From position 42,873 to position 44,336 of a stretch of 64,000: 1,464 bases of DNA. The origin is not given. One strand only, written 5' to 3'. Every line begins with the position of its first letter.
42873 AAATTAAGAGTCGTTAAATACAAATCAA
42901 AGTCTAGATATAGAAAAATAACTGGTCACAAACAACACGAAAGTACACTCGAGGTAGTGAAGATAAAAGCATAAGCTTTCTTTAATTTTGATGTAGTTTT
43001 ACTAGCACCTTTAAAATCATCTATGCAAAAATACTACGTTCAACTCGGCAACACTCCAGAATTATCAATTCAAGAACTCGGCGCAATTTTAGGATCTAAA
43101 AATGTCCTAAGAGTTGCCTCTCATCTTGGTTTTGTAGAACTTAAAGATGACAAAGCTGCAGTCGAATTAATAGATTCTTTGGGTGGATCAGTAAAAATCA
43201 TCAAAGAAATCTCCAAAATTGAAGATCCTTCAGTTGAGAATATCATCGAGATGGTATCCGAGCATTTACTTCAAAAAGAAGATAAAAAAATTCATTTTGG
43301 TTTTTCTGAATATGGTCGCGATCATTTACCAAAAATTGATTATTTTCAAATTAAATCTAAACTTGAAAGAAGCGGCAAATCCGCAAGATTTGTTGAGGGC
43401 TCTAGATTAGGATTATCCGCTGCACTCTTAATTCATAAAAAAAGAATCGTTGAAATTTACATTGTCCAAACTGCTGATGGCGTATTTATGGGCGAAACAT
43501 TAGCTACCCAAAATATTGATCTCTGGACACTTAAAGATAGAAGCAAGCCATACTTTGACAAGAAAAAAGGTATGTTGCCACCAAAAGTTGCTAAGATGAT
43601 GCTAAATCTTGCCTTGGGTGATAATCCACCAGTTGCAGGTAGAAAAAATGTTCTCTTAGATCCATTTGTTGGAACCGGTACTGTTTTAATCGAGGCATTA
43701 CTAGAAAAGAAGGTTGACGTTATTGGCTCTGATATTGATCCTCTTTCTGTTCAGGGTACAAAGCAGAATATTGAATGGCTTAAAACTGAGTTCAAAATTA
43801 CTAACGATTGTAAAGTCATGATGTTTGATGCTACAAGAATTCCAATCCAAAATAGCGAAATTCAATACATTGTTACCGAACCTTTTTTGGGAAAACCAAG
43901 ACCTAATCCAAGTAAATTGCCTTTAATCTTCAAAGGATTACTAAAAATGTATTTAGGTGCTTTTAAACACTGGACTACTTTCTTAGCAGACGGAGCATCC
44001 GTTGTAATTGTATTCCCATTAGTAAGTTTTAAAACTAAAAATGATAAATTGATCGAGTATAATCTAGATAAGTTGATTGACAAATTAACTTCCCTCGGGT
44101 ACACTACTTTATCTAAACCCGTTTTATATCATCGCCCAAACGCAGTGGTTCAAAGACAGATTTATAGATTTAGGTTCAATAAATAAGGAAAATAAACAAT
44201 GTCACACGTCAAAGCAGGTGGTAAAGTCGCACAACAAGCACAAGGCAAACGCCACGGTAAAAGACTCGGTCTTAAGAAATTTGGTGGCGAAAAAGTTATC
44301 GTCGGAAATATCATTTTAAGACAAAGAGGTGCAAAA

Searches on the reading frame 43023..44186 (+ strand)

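Call 16: search_protein_families(library=pfam, proteins=[window:43023-44186:+], max_evalue=0.001)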
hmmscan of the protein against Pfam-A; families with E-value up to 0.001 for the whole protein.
window:43023-44186:+ (387 aa): 1 family
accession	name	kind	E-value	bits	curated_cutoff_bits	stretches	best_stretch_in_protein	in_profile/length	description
PF01170.24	UPF0020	-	2.1e-08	34.6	22.3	1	181-288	8-130/197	RMKL-like, methyltransferase domain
